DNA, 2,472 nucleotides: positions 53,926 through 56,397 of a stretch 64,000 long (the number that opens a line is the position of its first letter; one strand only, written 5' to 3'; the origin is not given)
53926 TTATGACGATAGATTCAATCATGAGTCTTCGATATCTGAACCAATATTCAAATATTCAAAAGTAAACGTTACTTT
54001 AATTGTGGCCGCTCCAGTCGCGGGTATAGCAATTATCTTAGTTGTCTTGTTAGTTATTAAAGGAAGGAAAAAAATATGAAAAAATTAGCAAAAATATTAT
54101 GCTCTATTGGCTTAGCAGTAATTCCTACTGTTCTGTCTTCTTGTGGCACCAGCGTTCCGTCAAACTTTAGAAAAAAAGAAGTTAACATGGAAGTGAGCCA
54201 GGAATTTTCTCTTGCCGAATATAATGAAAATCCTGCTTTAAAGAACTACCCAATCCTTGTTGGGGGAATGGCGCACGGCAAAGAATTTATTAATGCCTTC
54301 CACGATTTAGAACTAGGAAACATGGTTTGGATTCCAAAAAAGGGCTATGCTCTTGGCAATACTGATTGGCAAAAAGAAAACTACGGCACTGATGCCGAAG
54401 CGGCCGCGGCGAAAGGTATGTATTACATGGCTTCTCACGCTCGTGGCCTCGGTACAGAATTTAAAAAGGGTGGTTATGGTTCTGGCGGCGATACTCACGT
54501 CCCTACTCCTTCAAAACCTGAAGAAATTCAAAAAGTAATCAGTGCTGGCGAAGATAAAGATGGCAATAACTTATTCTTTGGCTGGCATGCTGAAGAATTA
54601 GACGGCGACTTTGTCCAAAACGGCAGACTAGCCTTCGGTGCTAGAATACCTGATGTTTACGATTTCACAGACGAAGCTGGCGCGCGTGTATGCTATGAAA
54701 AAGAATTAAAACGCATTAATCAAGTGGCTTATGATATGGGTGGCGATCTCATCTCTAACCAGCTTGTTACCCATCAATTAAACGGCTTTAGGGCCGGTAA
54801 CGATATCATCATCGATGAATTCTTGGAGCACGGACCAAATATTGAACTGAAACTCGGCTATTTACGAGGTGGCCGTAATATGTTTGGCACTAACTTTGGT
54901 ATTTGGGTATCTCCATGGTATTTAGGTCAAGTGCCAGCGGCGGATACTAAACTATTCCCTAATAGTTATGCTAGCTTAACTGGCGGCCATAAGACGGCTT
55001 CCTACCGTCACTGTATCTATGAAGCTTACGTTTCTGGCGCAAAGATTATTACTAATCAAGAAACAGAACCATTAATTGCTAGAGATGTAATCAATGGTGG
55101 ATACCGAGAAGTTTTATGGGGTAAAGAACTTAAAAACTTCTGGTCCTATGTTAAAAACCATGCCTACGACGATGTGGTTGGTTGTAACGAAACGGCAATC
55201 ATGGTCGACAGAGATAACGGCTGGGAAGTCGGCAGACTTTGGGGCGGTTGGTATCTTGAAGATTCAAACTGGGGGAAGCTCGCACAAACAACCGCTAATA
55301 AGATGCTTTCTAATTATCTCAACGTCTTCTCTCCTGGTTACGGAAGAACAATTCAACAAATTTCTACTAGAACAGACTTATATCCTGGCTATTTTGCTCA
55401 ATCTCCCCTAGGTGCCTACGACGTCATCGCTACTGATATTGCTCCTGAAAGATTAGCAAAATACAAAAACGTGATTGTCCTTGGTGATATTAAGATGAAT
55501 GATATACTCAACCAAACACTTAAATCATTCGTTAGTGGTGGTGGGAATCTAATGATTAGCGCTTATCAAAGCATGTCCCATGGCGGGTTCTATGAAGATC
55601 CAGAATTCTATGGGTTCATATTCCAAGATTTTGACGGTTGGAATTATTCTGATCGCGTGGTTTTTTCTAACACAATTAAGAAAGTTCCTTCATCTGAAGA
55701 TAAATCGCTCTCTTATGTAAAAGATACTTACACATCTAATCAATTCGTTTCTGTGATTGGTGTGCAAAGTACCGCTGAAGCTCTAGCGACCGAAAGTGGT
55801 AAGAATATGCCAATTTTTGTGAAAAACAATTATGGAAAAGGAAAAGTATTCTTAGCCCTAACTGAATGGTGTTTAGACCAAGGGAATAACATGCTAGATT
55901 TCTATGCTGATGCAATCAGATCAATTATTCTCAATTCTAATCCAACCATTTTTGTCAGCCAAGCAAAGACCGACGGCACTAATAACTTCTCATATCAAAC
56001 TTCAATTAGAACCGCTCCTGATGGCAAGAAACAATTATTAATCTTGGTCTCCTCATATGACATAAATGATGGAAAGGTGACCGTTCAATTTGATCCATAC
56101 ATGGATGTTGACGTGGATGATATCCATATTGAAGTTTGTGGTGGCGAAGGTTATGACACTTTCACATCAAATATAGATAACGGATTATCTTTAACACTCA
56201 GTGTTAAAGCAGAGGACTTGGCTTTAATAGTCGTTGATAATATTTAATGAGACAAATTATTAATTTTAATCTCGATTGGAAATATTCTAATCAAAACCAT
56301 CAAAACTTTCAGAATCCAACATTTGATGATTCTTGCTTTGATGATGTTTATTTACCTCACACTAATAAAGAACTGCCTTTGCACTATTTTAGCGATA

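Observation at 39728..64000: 24-kb glycan capture and utilisation island with an unusual architecture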

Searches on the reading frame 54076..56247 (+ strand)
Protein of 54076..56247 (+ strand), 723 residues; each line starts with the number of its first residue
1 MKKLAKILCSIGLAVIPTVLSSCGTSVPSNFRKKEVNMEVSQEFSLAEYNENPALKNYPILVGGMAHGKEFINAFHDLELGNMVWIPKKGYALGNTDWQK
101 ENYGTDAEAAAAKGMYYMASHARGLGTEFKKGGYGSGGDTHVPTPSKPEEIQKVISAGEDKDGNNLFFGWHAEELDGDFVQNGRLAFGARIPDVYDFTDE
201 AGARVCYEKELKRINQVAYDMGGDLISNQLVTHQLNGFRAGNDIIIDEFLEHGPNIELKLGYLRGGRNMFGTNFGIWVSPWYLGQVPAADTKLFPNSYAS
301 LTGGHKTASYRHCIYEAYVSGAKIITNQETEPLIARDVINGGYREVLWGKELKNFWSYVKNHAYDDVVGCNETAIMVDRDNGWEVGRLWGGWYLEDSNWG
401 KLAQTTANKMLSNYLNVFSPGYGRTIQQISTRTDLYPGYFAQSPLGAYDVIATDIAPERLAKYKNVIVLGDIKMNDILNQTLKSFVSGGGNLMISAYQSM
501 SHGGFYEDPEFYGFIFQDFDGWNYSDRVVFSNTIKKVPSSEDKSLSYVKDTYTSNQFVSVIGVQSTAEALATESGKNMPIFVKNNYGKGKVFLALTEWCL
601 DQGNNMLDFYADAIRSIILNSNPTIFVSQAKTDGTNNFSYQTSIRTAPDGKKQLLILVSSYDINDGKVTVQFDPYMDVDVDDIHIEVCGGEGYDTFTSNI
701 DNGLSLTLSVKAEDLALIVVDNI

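Call 7: search_protein_families(library=pfam, proteins=[window:54076-56247:+], max_evalue=0.01)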
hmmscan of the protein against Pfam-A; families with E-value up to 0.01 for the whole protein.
window:54076-56247:+ (723 aa): 1 family
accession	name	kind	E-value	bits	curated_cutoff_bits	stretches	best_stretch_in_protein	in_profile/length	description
PF08532.16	Glyco_hydro_42M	-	0.00074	19.5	25.8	0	459-592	54-182/207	Beta-galactosidase trimerisation domain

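Call 10: search_protein_families(library=ncbifam, proteins=[window:54076-56247:+], max_evalue=0.001)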
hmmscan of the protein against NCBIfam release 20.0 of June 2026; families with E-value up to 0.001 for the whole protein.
window:54076-56247:+ (723 aa): 0 families

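Call 12: search_solved_structures(query=window:54076-56247:+, max_evalue=1, show_alignments=1)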
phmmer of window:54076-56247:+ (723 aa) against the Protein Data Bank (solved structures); distinct sequences matched with E-value up to 1: 1.
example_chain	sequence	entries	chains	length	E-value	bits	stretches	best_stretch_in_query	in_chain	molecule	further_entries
2j6b_A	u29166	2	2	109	0.19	13.1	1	542-580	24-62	AFV3-109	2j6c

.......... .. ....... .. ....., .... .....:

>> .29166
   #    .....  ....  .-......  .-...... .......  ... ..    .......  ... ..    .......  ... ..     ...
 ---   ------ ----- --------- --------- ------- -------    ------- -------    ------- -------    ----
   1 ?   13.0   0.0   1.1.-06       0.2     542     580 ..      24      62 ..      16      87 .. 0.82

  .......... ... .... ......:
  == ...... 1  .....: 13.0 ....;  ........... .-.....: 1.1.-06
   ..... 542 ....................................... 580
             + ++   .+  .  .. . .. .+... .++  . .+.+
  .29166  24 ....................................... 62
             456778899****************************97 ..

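Call 15: find_homologous_proteins(query=window:54076-56247:+)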
Query window:54076-56247:+ (723 aa): 29 proteins with E <= 0.001 among 8000 candidates.
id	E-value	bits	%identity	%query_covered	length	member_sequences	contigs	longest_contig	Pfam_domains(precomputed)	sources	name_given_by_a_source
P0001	0.0e+0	1682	100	100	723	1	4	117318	-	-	-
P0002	0.0e+0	1077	64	99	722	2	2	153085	PF08532.17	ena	-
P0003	0.0e+0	1077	63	100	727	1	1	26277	-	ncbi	-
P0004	0.0e+0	1049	61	99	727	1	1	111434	-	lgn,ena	-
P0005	0.0e+0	1037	61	100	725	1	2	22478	PF08532.17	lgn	-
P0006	0.0e+0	1036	61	100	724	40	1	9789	PF08532.17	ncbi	-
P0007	0.0e+0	1019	59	100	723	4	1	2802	PF08532.17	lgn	-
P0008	3.4e-226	771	48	100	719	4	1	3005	-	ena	-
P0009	5.1e-208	711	48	100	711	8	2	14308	PF08532.17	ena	-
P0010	2.5e-170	586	44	93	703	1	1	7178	PF22369.3,PF08532.17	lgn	-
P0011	9.7e-134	465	38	92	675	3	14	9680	-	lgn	-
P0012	3.6e-128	447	39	86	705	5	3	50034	-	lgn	-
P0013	6.8e-125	436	39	77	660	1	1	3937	PF22369.3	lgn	-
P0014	9.2e-124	432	36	92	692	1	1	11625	-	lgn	-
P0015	1.4e-123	432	38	85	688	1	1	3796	-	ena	-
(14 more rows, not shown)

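Call 23: search_solved_structures(query=A1, max_evalue=1, show_alignments=2)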
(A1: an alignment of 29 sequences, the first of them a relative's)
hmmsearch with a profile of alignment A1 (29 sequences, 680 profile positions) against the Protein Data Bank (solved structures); distinct sequences matched with E-value up to 1: 11.
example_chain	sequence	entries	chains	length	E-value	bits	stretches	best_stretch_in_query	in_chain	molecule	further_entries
3tts_A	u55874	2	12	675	0.00018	22.9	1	422-560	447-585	Beta-galactosidase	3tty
5dfa_A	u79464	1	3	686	0.00069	21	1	424-621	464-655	Beta-galactosidase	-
4oif_A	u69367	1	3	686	0.00069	21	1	424-621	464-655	Beta-galactosidase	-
5xb7_A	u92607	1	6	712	0.0016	19.8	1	413-469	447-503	Beta-galactosidase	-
6jow_A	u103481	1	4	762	0.005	18.2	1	412-489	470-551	Beta-galactosidase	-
5gsl_A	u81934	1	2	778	0.0069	17.7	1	412-487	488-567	778aa long hypothetical beta-galactosidase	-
5gsm_A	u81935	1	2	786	0.007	17.7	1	407-488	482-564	Exo-beta-D-glucosaminidase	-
6t5o_AAA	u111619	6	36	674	0.052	14.8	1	425-567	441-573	Glyco_hydro_42M domain-containing protein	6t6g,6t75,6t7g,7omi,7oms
8oug_A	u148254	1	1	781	0.11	13.7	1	412-484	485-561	Beta-galactosidase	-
5e9a_A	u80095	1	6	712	0.12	13.7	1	413-625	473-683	Beta-galactosidase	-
9zau_A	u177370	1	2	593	0.7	11.1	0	414-558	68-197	Predicted membrane protein, putative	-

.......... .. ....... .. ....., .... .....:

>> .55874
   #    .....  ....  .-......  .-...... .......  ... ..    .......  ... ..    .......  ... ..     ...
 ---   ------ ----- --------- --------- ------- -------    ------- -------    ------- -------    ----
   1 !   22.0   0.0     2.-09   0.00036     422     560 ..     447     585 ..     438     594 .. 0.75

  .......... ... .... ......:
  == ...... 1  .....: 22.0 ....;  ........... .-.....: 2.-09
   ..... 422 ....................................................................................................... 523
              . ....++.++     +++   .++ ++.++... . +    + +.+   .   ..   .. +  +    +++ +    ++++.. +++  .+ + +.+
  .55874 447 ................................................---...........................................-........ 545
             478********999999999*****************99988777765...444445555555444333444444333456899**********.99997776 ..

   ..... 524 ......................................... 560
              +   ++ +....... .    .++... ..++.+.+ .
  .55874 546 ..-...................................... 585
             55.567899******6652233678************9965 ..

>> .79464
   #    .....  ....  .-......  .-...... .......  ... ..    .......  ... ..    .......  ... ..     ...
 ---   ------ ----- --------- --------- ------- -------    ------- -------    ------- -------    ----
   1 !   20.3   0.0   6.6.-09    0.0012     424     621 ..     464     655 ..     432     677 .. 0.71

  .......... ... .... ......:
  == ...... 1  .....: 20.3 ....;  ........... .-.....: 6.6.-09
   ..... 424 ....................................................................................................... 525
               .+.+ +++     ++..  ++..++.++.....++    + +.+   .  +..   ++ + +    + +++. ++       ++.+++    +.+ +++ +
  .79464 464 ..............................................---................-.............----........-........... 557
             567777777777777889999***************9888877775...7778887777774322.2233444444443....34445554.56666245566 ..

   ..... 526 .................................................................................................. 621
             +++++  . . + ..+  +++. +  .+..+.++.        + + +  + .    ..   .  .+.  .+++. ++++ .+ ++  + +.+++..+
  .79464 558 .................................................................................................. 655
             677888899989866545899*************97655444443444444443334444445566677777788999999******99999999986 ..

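Call 24: find_related_loci(query=A1, collection=genome_contigs, flank=10000)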
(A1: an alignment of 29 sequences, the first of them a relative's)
Query A1 (723 aa) in genome_contigs; peptide patterns used: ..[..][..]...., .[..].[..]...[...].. (x = any residue, [..] = any of these).
40 stretches matched a pattern; 21 encode a relative of the query (tblastn E <= 1e-3); 21 distinct loci.
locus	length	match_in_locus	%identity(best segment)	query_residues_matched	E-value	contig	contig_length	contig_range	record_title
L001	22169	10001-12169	61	1-721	0e+0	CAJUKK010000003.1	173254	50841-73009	MAG TPA_asm: uncultured Christensenellaceae bacterium isolate MGBC157066 genome assembly, contig: MGBC157066.3, whole ge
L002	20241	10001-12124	48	1-720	0e+0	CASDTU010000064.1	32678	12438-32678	uncultured Firmicutes bacterium isolate CO.O7.metabat-bins.360 genome assembly, contig: CO.O7.metabat-bins.360.fa_k141_3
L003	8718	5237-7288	43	16-720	6e-164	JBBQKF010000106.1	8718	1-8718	MAG: Saccharofermentanales bacterium isolate Co_metawrap_631 Cmw_631_k141_819253_length_8718_cov_17.5215, whole genome s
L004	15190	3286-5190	35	59-718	6e-129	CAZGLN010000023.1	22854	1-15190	MAG TPA_asm: uncultured Chthonomonadales bacterium isolate SRP290908_co1_123 genome assembly, contig: NODE_2829_length_2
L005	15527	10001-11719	38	44-617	2e-125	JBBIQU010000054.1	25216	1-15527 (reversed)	MAG: Chthonomonadales bacterium isolate PBS170224_bin_333 NODE_683_length_25216_cov_4.640436, whole genome shotgun seque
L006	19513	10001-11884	36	46-678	7e-129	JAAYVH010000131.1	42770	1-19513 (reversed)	MAG: Chthonomonadales bacterium isolate AS27yjCOA_40 74616_AS27, whole genome shotgun sequence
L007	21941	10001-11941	35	44-674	2e-120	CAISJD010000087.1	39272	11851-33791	MAG: uncultured Chthonomonas sp. isolate LaPlata-b_bin-0775 genome assembly, contig: bin-0775:087/211, whole genome shot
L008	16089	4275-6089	36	58-673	3e-119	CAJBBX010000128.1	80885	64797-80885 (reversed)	MAG: uncultured Chthonomonas sp. isolate Loc090907-8-6m_bin-692 genome assembly, contig: bin-692:128/188, whole genome s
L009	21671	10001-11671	38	60-617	5e-116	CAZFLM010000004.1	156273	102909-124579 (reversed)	MAG TPA_asm: uncultured Chthonomonadaceae bacterium isolate SRP220891_co1_476 genome assembly, contig: NODE_112_length_1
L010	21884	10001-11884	34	63-674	8e-113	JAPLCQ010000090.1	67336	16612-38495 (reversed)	MAG: Armatimonadota bacterium isolate LacPavin_0920_WC57_MAG_69_10 LacPavin_0920_WC57_scaffold_173742, whole genome shot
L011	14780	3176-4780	37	60-617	2e-111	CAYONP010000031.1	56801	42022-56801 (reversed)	MAG TPA_asm: uncultured Fimbriimonadaceae bacterium isolate SRP323723_co1_122 genome assembly, contig: NODE_469_length_5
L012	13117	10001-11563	37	59-600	2e-108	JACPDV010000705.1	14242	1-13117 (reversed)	MAG: Armatimonadetes bacterium isolate NC_groundwater_318_Ag_B-0.1um_71_9 GD18-4_B1_scaffold_1806798, whole genome shotg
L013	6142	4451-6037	37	56-599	4e-106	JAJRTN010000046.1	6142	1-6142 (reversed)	MAG: Candidatus Hydrogenedentota bacterium isolate Dive96_bin1.67 k141_1058651, whole genome shotgun sequence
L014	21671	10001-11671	38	58-616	1e-120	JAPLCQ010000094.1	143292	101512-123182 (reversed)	MAG: Armatimonadota bacterium isolate LacPavin_0920_WC57_MAG_69_10 LacPavin_0920_WC57_scaffold_35261, whole genome shotg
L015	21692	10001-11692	35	59-624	1e-100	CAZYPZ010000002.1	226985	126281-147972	MAG TPA_asm: uncultured bacterium isolate binchicken_co135_194 genome assembly, contig: NODE_93_length_226985_cov_7.5987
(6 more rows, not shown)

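Call 34: predict_structure(alignment_id=A1)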
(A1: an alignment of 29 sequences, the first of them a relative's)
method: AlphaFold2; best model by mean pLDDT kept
length: 723 residues; sequences in the alignment: 29
mean_pLDDT: 89.0   pTM: 0.91
mean pLDDT of the five models: 89.0, 88.5, 88.3, 85.8, 79.5
residues with pLDDT >= 90: 517; 70-90: 141; 50-70: 36; < 50: 29
segments of 3 or more residues with pLDDT < 50: 1-28
pLDDT, mean of each block of 10 residues (from residue 1): 36 40 43 66 93 95 94 97 93 82 94 97 87 78 89 96 96 92 85 93 96 95 95 96 95 89 97 96 90 92 92 97 96 94 96 98 96 97 82 80 93 94 81 70 94 97 97 93 98 92 77 79 66 85 82 93 90 89 96 95 96 95 92 94 96 97 95 91 96 94 92 97 90
secondary structure, 60 per line:
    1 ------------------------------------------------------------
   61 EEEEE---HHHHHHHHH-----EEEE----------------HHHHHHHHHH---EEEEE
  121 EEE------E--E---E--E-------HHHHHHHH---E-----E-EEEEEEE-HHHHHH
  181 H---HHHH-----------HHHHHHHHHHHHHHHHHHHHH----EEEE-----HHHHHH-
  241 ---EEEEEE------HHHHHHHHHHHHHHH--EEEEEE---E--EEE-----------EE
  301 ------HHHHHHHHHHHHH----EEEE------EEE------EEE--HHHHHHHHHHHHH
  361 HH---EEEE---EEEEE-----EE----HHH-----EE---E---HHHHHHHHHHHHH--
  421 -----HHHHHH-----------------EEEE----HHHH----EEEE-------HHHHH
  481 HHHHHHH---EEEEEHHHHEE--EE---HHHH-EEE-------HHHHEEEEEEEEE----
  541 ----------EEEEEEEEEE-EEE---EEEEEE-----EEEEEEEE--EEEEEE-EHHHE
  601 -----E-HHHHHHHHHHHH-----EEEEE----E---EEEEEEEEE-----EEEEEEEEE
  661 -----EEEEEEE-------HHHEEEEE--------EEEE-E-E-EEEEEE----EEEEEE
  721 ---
elements in order (helices of 4 or more, strands of 3 or more residues): E61-65 H69-77 E83-86 H103-112 E116-123 H148-155 E167-173 H175-181 H185-188 H200-220 E225-228 H234-239 E244-249 H256-270 E273-278 E285-287 H307-319 E324-327 E334-336 E343-345 H348-362 E366-369 E373-377 H406-418 H426-431 E449-452 H457-460 E465-468 H476-487 E491-495 H496-499 H509-512 E514-516 H524-527 E528-536 E551-560 E562-564 E568-573 E579-586 E589-594 H608-619 E625-629 E638-646 E652-660 E666-672 E683-687 E696-699 E705-710 E715-720
